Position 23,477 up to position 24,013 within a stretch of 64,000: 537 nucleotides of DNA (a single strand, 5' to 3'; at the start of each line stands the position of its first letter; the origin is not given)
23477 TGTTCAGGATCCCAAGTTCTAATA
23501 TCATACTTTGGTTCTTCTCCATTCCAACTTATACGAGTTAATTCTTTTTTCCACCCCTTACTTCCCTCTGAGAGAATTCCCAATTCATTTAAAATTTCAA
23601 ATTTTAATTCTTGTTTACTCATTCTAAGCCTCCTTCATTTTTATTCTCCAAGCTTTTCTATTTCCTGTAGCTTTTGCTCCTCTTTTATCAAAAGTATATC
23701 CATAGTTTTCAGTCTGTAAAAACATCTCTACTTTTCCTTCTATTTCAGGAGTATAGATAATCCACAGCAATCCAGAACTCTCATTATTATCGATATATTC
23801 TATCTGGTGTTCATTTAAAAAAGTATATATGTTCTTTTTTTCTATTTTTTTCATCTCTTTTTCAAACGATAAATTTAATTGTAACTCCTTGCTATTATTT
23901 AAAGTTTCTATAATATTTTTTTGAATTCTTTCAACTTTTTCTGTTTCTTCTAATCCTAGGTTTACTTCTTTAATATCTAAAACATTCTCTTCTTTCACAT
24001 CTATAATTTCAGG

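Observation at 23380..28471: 1615-aa SF1 helicase fused to a Vsr-like (DUF559) endonuclease, in a two-gene operon with a PC4-like ssDNA-binding protein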

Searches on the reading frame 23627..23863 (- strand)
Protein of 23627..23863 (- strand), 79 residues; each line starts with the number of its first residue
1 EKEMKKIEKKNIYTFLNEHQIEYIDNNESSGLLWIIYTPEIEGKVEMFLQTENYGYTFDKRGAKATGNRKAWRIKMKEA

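Call 35: search_protein_representatives(protein=window:23627-23863:-)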
Query: 79 residues. Proteins with E-value up to 0.001 (for the whole library): 102; up to 1e-10: 5; up to 1e-30: 0. The best 102 are listed.
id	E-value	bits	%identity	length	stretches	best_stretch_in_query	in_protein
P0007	3.7e-23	97.0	67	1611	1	8-77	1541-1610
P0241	2.3e-21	91.3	61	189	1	7-77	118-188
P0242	3.6e-19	84.4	57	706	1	5-78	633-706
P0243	3.2e-13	65.5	32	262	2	11-71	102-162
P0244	4.4e-12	61.9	40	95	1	6-75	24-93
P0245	1.8e-10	56.7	37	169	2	12-74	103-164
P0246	4.6e-10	55.5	43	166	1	6-75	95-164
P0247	2.7e-09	53.0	29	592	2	11-76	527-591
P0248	4.5e-09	52.3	41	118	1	10-77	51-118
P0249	4.5e-09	52.3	29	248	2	12-76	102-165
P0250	5.3e-09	52.1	49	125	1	5-78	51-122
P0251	6.1e-09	51.9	34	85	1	8-75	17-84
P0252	1.4e-08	50.8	41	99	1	8-77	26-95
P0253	1.5e-08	50.6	46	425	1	3-76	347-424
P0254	1.7e-08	50.4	39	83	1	15-75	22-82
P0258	7.3e-08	48.5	44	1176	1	16-78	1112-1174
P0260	1.7e-07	47.3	31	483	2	13-74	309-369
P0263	3.1e-07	46.5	37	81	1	6-75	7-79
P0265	4.9e-07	45.8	31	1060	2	19-77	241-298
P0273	2.1e-06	43.8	30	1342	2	4-75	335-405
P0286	1.5e-05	41.1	42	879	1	16-75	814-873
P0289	1.9e-05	40.7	40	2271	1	8-74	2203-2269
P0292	2.6e-05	40.3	32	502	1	9-76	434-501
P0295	3.7e-05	39.9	34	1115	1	10-74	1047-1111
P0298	7.4e-05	38.9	33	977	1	3-78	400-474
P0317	3.4e-04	36.8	40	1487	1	13-75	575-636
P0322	4.6e-04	36.4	36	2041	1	8-76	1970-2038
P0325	5.0e-04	36.3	35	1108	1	12-74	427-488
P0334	6.9e-04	35.8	35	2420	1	6-77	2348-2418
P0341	9.5e-04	35.4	29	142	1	9-77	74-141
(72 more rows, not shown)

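Call 36: search_protein_families(library=pfam, proteins=[P0243, P0247, P0253, P0258, P0260, P0265, P0273, P0286, P0295, P0298], max_evalue=0.001)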
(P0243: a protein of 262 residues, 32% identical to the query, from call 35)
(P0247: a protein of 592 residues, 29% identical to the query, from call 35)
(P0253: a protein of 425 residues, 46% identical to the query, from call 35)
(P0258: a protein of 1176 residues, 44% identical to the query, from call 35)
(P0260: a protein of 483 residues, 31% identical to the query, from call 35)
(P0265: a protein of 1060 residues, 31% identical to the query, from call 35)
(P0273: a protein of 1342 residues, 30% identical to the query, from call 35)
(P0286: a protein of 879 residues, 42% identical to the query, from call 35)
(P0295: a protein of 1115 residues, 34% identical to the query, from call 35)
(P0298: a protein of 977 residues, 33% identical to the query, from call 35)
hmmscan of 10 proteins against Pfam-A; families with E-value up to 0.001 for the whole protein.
P0243 (262 aa): 0 families

P0247 (592 aa): 1 family
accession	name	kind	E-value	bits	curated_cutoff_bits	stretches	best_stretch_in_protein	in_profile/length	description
PF15611.11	EH_Signature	-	1.3e-14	54.8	27.5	1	195-377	236-418/423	EH_Signature domain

P0253 (425 aa): 2 families
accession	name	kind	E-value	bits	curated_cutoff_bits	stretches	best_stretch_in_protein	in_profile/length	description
PF18741.7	MTES_1575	-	1.4e-31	108.9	38.2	1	85-178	1-96/96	REase_MTES_1575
PF04480.18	DUF559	-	1.7e-09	37.9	20.6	1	97-178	32-108/109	Protein of unknown function (DUF559)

P0258 (1176 aa): 5 families
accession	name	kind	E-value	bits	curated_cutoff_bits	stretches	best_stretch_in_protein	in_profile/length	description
PF18741.7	MTES_1575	-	2.6e-31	108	38.2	1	857-950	1-96/96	REase_MTES_1575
PF13087.12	AAA_12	-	1.6e-17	64.1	27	1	633-814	13-191/195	AAA domain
PF04480.18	DUF559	-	1.7e-09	38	20.6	1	868-950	31-108/109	Protein of unknown function (DUF559)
PF13086.12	AAA_11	-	5.5e-07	30.1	27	1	524-601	176-255/257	AAA domain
PF13604.12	AAA_30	-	0.00035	20.8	27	1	523-607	52-139/191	AAA domain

P0260 (483 aa): 1 family
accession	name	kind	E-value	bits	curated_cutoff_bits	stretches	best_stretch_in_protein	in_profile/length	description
PF13643.11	DUF4145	-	1.4e-05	25.5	23.1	1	24-113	3-86/88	Domain of unknown function (DUF4145)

P0265 (1060 aa): 0 families

P0273 (1342 aa): 1 family
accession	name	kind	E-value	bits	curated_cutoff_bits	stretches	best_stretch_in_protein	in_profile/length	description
PF13643.11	DUF4145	-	2.6e-07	31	23.1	1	27-107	6-80/88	Domain of unknown function (DUF4145)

P0286 (879 aa): 4 families
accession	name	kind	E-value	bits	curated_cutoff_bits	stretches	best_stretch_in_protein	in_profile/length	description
PF18741.7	MTES_1575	-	1e-30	106.1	38.2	1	561-654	1-96/96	REase_MTES_1575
PF13087.12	AAA_12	-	5.1e-16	59.3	27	1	345-519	15-192/195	AAA domain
PF04480.18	DUF559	-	1.4e-09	38.2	20.6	1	545-654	5-108/109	Protein of unknown function (DUF559)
PF13086.12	AAA_11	-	7.8e-09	36.1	27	1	208-304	158-253/257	AAA domain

P0295 (1115 aa): 4 families
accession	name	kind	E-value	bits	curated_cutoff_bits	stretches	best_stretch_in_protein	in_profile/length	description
PF18741.7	MTES_1575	-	6.1e-29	100.4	38.2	1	836-928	1-95/96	REase_MTES_1575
PF13087.12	AAA_12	-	1.6e-19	70.7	27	1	614-793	15-191/195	AAA domain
PF04480.18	DUF559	-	1.7e-07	31.5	20.6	1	847-927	31-106/109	Protein of unknown function (DUF559)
PF13086.12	AAA_11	-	4.9e-06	27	27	1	530-573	207-253/257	AAA domain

P0298 (977 aa): 0 families

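Call 42: search_protein_families(library=pfam, proteins=[P0289, P0322, P0334, P0317, P0325, P0292], max_evalue=0.0001)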
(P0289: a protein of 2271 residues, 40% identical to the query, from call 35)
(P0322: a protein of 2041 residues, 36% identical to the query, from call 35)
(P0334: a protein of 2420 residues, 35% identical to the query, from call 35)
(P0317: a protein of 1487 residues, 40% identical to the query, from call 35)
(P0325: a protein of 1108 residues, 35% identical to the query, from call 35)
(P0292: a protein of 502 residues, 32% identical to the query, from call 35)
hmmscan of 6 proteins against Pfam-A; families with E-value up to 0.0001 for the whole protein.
P0289 (2271 aa): 4 families
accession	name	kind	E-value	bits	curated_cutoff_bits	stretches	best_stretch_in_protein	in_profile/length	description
PF18741.7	MTES_1575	-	3.4e-32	110.8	38.2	1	2016-2113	1-96/96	REase_MTES_1575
PF13195.11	DUF4011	-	1.2e-30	107.1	22.2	1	215-380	1-155/158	Protein of unknown function (DUF4011)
PF13087.12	AAA_12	-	2.6e-16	60.2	27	1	1781-1970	16-192/195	AAA domain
PF13086.12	AAA_11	-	1.3e-11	45.2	27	2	490-553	3-74/257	AAA domain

P0322 (2041 aa): 9 families
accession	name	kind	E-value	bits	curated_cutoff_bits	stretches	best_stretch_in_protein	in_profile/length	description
PF13195.11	DUF4011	-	6.7e-39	133.8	22.2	1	257-427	1-158/158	Protein of unknown function (DUF4011)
PF18741.7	MTES_1575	-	3.3e-23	82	38.2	1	1826-1916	4-92/96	REase_MTES_1575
PF13087.12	AAA_12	-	1.3e-18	67.8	27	1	1591-1776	13-192/195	AAA domain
PF13086.12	AAA_11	-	3.7e-18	66.7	27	2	530-658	2-141/257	AAA domain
PF13245.12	AAA_19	-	2e-09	38.1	25.1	0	534-592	1-61/134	AAA domain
PF13604.12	AAA_30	-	1.1e-08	35.5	27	1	530-592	2-66/191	AAA domain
PF00270.35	DEAD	-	9.1e-06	25.9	26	0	533-605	3-77/167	DEAD/DEAH box helicase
PF04851.21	ResIII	-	1.3e-05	25.6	22.5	0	539-611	13-95/164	Type III restriction enzyme, res subunit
PF01443.25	Viral_helicase1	-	5.5e-05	23.5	21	0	1515-1563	49-101/228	Viral superfamily 1 RNA helicase core domain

P0334 (2420 aa): 8 families
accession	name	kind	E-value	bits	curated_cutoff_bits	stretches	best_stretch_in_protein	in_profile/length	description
PF13195.11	DUF4011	-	2e-43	148.5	22.2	1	582-752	1-158/158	Protein of unknown function (DUF4011)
PF18741.7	MTES_1575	-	4e-22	78.5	38.2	1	2159-2253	4-96/96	REase_MTES_1575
PF13086.12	AAA_11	-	7.1e-16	59.2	27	2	861-952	3-105/257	AAA domain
PF13087.12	AAA_12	-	1.8e-14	54.2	27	1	1913-2107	4-192/195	AAA domain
PF13245.12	AAA_19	-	2.2e-08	34.8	25.1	0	866-923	3-62/134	AAA domain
PF13604.12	AAA_30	-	6.8e-07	29.7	27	0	864-921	6-65/191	AAA domain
PF13643.11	DUF4145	-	4.1e-05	24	23.1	0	21-111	2-87/88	Domain of unknown function (DUF4145)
PF04851.21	ResIII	-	4.6e-05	23.8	22.5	0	872-958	21-96/164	Type III restriction enzyme, res subunit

P0317 (1487 aa): 0 families

P0325 (1108 aa): 0 families

P0292 (502 aa): 3 families
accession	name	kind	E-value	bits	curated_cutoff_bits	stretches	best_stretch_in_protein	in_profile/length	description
PF18741.7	MTES_1575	-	8e-32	109.6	38.2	1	177-270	1-96/96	REase_MTES_1575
PF13087.12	AAA_12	-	1.1e-15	58.2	27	1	13-134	83-191/195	AAA domain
PF04480.18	DUF559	-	1.8e-08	34.7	20.6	1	192-270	35-108/109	Protein of unknown function (DUF559)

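Call 43: find_encoding_contigs(protein=P0289, flank=3000, max_places=3)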
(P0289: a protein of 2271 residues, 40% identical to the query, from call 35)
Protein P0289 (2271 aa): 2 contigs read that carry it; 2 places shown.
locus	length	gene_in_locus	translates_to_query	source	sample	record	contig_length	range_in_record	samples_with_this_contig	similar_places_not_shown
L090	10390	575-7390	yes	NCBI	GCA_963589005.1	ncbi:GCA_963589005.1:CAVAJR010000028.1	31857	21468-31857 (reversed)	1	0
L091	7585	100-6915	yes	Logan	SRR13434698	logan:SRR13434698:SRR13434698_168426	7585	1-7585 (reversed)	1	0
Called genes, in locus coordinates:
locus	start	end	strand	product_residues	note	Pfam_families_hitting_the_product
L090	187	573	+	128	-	-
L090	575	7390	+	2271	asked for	PF13195:DUF4011, PF13086:AAA_11 (weak), PF13087:AAA_12, PF18741:MTES_1575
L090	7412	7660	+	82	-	PF02229:PC4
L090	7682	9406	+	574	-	PF00069:Pkinase, PF07714:PK_Tyr_Ser-Thr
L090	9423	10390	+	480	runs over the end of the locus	-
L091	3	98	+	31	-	?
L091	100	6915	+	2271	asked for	PF13195:DUF4011, PF13086:AAA_11 (weak), PF13087:AAA_12, PF18741:MTES_1575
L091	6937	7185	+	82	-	PF02229:PC4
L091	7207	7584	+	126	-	?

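Call 46: find_encoding_contigs(protein=P0322, flank=3000, max_places=3)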
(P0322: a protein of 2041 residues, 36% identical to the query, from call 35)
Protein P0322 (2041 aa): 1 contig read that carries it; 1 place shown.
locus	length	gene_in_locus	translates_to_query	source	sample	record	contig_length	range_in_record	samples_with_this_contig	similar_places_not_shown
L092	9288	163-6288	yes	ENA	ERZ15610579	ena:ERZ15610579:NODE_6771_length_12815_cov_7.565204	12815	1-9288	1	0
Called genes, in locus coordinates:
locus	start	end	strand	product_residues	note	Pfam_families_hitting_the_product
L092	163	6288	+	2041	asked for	PF00270:DEAD (faint), PF04851:ResIII (faint), PF13195:DUF4011, PF13086:AAA_11, PF13245:AAA_19 (faint), PF13086:AAA_11 (weak), PF13087:AAA_12, PF18741:MTES_1575, +1 more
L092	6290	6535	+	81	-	PF02229:PC4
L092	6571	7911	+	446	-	PF01435:Peptidase_M48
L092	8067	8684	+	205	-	PF01081:Aldolase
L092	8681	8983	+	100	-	-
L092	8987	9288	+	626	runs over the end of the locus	PF02302:PTS_IIB (faint), PF08220:HTH_DeoR (faint), PF08279:HTH_11 (weak), PF05043:Mga (weak), PF08279:HTH_11 (weak), PF00874:PRD, PF00359:PTS_EIIA_2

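Call 47: find_encoding_contigs(protein=P0247, flank=5000, max_places=3)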
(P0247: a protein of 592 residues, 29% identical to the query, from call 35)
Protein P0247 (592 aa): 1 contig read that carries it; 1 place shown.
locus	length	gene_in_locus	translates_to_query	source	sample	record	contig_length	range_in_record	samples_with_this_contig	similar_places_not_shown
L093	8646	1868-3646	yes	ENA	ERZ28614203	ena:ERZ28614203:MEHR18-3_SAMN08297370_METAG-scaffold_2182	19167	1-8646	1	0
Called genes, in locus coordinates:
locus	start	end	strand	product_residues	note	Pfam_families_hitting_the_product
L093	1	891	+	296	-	?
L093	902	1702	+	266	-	-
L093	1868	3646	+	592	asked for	PF15611:EH_Signature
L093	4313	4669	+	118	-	-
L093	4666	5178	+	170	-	-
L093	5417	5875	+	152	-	-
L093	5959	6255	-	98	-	-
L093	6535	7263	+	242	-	-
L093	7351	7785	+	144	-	-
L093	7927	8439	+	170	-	-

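Call 48: predict_structure(alignment_id=A2)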
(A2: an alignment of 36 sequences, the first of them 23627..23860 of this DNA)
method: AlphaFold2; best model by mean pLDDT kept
length: 78 residues; sequences in the alignment: 36
mean_pLDDT: 86.1   pTM: 0.73
mean pLDDT of the five models: 86.1, 84.3, 83.6, 83.4, 76.9
residues with pLDDT >= 90: 55; 70-90: 12; 50-70: 4; < 50: 7
segments of 3 or more residues with pLDDT < 50: 1-6
pLDDT, mean of each block of 10 residues (from residue 1): 51 93 89 95 93 92 93 80
secondary structure, 60 per line:
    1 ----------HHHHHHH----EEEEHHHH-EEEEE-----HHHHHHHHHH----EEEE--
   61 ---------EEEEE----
elements in order: H11-17 E22-25 H26-29 E31-35 H41-50 E55-58 E70-74

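Call 49: find_encoding_contigs(protein=P0334, flank=3000, max_places=3)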
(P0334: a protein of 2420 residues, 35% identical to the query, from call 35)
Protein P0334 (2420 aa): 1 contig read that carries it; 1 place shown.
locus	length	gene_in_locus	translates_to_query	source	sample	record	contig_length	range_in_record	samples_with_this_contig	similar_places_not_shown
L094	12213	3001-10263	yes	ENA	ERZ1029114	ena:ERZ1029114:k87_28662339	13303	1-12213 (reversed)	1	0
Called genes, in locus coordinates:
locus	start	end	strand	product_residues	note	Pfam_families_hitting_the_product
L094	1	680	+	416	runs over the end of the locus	PF19789:DUF6273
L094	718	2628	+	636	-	-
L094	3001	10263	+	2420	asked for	PF13195:DUF4011, PF13086:AAA_11, PF13245:AAA_19 (faint), PF13604:AAA_30 (faint), PF13086:AAA_11 (weak), PF13087:AAA_12, PF18741:MTES_1575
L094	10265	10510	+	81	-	PF02229:PC4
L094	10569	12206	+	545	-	PF12161:HsdM_N, PF02384:N6_Mtase, PF01170:UPF0020, PF07669:Eco57I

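Call 86: search_dna_similar(query=window:23627-23860:-, collection=phages, mode=protein, max_evalue=0.001, max_rows=15)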
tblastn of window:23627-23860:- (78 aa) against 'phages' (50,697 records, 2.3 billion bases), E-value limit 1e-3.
No match.

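Call 89: find_encoding_contigs(protein=P0254, flank=4000, max_places=3)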
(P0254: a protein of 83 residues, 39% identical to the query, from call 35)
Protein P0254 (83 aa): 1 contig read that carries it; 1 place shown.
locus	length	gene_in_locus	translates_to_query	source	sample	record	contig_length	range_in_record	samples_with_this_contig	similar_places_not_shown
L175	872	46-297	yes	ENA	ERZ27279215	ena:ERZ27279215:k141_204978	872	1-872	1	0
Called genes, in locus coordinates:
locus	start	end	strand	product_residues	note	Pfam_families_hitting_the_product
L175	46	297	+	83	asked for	-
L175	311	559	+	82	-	PF02229:PC4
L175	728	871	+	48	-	?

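Call 90: find_encoding_contigs(protein=P0263, flank=4000, max_places=3)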
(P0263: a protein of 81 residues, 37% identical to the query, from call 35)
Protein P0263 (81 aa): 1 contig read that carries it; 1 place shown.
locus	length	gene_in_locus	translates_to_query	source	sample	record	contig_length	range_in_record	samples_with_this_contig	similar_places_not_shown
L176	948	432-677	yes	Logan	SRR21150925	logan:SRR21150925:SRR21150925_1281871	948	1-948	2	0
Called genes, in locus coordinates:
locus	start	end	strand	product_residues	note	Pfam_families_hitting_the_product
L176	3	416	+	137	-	?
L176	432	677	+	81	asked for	-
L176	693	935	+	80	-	PF02229:PC4 (weak)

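Call 91: find_encoding_contigs(protein=P0243, flank=4000, max_places=3)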
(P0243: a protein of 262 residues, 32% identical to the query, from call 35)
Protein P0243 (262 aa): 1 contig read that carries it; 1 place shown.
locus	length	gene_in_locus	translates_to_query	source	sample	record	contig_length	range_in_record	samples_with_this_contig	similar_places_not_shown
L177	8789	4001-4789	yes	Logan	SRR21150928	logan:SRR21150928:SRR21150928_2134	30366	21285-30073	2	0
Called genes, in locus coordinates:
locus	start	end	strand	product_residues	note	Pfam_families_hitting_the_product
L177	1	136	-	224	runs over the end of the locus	PF13672:PP2C_2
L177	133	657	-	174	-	-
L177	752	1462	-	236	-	PF00092:VWA, PF13519:VWA_2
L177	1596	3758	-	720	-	-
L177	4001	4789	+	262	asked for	-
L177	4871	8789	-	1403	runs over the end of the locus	?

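Call 93: fold_search(model_id=the predicted structure, library=viral)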
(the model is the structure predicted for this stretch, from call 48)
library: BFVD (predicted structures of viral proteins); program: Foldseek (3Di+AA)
matches with E <= 10: 770; with E <= 0.001: 0
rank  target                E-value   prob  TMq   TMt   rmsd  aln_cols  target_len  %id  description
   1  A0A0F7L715            3.8e-02  0.98  0.51  0.50   3.8        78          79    8  Uncharacterized protein [uncultured marine virus]
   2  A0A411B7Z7            6.3e-02  0.95  0.48  0.20   5.9        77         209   13  Uncharacterized protein [Aeromonas phage Asswx_1]
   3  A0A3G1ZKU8            6.7e-02  0.80  0.43  0.41   5.9        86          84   13  Uncharacterized protein [Halobacterium phage phiH]
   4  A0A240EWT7            7.1e-02  0.91  0.47  0.39   4.6        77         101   16  Uncharacterized protein [Vibrio phage JSF7]
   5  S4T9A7                9.7e-02  0.98  0.55  0.09   3.7        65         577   15  Ribonucleoside-diphosphate reductase [Staphylococcus phage vB_SauM_Remus]
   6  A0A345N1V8            1.1e-01  0.90  0.51  0.41   5.5        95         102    8  (no name in the UniProt tables at hand)
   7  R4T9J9                1.4e-01  0.75  0.45  0.43   5.4        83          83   12  Uncharacterized protein [Halogranum tailed virus 1]
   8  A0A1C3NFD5            1.4e-01  0.47  0.36  0.19   5.7        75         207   12  (no name in the UniProt tables at hand)
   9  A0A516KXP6            1.6e-01  0.82  0.48  0.51   4.5        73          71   16  (no name in the UniProt tables at hand)
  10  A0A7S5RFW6            1.6e-01  0.69  0.42  0.44   4.7        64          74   11  (no name in the UniProt tables at hand)
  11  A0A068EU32            1.6e-01  0.57  0.37  0.40   6.4        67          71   16  Uncharacterized protein [Bacillus phage CP-51]
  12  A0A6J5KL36            1.7e-01  0.63  0.44  0.45   5.0        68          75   15  Uncharacterized protein [uncultured Caudovirales phage]
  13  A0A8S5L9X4            1.7e-01  0.54  0.39  0.41   4.6        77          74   14  Uncharacterized protein [Myoviridae sp. ctPuP5]
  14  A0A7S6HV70            1.8e-01  0.93  0.51  0.09   3.9        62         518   10  DOD-type homing endonuclease domain-containing protein [Escherichia phage JEP1]
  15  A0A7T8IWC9            1.8e-01  0.41  0.34  0.39   8.2        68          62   15  Uncharacterized protein [Erwinia phage pEa_SNUABM_5]
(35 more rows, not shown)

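Call 97: search_protein_families(library=pfam, proteins=[L090:187-573:+, L090:7682-9406:+], max_evalue=0.001)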
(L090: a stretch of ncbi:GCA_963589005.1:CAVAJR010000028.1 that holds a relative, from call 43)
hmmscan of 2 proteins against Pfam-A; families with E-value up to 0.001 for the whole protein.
L090:187-573:+ (128 aa): 0 families

L090:7682-9406:+ (574 aa): 5 families
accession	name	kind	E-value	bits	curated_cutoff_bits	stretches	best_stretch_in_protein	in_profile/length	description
PF00069.31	Pkinase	-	2.2e-30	106.4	31.7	1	93-292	32-251/263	Protein kinase domain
PF07714.23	PK_Tyr_Ser-Thr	-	3.5e-24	86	23.1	1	105-292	53-248/258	Protein tyrosine and serine/threonine kinase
PF01636.29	APH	-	0.00051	20.3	23.2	0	147-195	147-195/239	Phosphotransferase enzyme family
PF03109.22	ABC1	-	0.00062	19.4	22.9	0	161-203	179-220/244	ABC1 atypical kinase-like domain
PF14531.12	Kinase-like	-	0.00088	19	25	0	165-282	161-283/289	Kinase-like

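Call 100: search_protein_families(library=ncbifam, proteins=[window:23627-23860:-], max_evalue=0.01)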
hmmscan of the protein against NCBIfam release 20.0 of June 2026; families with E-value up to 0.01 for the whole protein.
window:23627-23860:- (78 aa): 0 families

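Call 114: find_encoding_contigs(protein=P0341, flank=4000, max_places=3)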
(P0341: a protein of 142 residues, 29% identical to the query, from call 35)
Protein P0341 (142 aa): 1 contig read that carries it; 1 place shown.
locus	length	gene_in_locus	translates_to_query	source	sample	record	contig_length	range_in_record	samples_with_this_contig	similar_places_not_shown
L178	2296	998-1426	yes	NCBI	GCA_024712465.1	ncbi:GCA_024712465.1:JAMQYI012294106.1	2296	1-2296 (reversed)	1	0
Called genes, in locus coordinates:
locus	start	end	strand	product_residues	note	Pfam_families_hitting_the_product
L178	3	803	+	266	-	?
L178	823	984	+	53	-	-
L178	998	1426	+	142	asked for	-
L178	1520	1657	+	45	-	-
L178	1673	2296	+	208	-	?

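Call 117: find_homologous_proteins(query=P0341, max_evalue=0.001)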
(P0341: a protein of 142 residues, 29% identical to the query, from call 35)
Query P0341 (142 aa): 27 proteins with E <= 0.001 among 31 candidates.
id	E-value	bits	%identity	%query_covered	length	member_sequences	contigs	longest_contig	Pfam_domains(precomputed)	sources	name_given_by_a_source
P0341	2.9e-90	318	100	100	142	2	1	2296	-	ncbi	-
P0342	2.7e-58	214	68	100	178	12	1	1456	-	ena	-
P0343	5.5e-58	213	67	100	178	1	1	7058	-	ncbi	-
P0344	1.5e-57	212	66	100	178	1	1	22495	-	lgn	-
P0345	2.4e-55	204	65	99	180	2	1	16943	-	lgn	-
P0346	2.1e-54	201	63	99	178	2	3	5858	-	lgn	-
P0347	2.7e-53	198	62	99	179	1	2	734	-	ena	-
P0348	4.5e-53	197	62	99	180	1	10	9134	-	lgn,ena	-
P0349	5.2e-53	197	62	100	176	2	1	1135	-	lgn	-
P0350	6.6e-53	197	62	99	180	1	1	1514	-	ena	-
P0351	1.1e-52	196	62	99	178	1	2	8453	-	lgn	-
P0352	1.4e-51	192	61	99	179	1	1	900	-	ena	-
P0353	8.6e-51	190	59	97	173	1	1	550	-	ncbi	-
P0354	1.2e-50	189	61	99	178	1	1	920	-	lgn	-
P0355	1.4e-49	186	62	99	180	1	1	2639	-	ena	-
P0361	2.6e-43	165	52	99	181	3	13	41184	-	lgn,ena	-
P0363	1.8e-40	156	52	99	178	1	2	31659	-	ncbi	-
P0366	1.6e-35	140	52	99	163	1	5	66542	-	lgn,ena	-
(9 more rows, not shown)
